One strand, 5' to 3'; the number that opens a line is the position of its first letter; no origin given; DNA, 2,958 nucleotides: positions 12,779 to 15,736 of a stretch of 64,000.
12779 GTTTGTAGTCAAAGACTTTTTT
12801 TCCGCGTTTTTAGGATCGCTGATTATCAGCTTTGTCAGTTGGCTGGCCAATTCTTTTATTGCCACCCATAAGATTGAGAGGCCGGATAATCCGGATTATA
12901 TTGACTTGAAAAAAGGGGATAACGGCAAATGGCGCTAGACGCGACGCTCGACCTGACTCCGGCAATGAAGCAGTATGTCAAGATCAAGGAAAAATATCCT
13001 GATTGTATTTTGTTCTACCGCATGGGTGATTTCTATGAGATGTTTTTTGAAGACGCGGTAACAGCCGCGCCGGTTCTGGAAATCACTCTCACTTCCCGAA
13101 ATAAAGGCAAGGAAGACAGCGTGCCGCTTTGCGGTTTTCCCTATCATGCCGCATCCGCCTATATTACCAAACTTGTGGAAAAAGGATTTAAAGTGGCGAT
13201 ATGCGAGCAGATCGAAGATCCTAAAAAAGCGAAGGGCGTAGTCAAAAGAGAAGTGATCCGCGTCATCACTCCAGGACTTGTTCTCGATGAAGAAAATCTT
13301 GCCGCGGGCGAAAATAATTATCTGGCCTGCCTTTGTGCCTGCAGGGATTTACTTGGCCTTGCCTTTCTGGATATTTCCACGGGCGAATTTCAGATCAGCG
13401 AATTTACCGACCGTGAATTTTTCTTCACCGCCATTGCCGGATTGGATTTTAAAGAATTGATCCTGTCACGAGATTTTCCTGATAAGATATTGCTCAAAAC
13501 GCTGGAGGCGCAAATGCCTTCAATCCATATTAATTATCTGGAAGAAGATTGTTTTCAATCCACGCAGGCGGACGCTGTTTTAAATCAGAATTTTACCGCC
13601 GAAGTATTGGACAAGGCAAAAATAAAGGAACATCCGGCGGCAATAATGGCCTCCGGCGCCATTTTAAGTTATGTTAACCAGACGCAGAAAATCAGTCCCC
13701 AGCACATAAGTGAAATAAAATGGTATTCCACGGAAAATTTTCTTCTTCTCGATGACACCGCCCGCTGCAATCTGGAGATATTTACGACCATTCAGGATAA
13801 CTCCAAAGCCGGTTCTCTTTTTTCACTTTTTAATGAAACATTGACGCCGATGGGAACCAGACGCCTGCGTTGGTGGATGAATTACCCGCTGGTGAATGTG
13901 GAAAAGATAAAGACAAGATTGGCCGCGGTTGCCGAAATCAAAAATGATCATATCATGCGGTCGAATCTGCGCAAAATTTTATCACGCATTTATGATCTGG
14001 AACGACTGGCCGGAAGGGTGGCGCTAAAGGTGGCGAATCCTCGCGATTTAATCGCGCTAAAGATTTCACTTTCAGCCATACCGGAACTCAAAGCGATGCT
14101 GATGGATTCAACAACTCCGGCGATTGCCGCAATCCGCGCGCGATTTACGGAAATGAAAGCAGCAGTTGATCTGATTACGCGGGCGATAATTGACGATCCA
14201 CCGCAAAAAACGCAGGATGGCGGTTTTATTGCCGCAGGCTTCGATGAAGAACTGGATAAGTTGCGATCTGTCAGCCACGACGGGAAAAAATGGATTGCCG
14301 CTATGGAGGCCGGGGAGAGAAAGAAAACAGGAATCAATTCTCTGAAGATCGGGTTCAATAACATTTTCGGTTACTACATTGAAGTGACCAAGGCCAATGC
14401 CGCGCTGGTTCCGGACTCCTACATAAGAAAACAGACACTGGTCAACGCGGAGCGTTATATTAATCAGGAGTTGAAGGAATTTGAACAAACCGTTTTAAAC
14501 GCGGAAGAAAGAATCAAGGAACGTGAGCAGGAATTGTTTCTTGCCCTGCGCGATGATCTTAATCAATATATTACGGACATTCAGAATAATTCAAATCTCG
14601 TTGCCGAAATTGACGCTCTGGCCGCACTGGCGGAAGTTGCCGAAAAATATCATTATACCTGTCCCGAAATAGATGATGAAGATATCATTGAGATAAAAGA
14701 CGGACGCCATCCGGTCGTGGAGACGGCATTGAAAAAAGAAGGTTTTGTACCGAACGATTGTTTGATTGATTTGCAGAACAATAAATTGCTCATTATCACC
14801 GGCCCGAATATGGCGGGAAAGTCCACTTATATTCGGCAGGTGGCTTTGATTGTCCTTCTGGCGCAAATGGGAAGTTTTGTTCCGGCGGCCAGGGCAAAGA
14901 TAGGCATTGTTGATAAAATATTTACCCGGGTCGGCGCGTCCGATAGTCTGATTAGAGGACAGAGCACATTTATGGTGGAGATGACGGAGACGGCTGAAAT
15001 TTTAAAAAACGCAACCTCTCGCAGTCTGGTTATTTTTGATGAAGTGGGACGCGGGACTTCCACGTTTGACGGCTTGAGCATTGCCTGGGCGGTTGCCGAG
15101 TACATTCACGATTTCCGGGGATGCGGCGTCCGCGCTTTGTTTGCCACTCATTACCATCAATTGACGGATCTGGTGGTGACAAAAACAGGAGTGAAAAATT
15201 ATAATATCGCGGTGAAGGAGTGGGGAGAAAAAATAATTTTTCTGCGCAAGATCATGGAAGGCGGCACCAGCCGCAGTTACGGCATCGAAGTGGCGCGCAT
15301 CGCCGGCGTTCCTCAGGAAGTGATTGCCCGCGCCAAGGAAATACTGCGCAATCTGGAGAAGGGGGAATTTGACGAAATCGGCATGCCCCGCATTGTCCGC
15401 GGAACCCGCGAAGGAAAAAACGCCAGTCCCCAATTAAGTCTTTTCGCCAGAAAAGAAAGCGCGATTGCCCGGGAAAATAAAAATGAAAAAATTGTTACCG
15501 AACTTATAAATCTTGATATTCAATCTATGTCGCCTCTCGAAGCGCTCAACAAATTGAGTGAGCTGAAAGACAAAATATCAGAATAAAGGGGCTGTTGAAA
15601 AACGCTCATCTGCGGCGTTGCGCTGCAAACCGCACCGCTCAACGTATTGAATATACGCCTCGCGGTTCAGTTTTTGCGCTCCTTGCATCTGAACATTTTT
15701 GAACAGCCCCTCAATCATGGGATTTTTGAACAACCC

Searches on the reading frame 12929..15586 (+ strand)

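Call 49: search_protein_families(library=pfam, proteins=[window:12929-15586:+], max_evalue=0.00001)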
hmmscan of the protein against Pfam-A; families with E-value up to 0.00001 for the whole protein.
window:12929-15586:+ (885 aa): 5 families
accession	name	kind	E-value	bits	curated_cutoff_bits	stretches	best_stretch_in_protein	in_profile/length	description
PF00488.27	MutS_V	-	1.7e-84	282.9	30.2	1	621-810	1-188/188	MutS domain V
PF05192.23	MutS_III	-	4.8e-49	167.8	34.1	1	278-568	2-194/194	MutS domain III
PF01624.25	MutS_I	-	1.3e-46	157.9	20.6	1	10-122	1-113/113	MutS domain I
PF05190.23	MutS_IV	-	2.2e-30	105.2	22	1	437-528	1-92/92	MutS family domain IV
PF05188.22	MutS_II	-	2.9e-18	67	25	1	130-260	1-132/133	MutS domain II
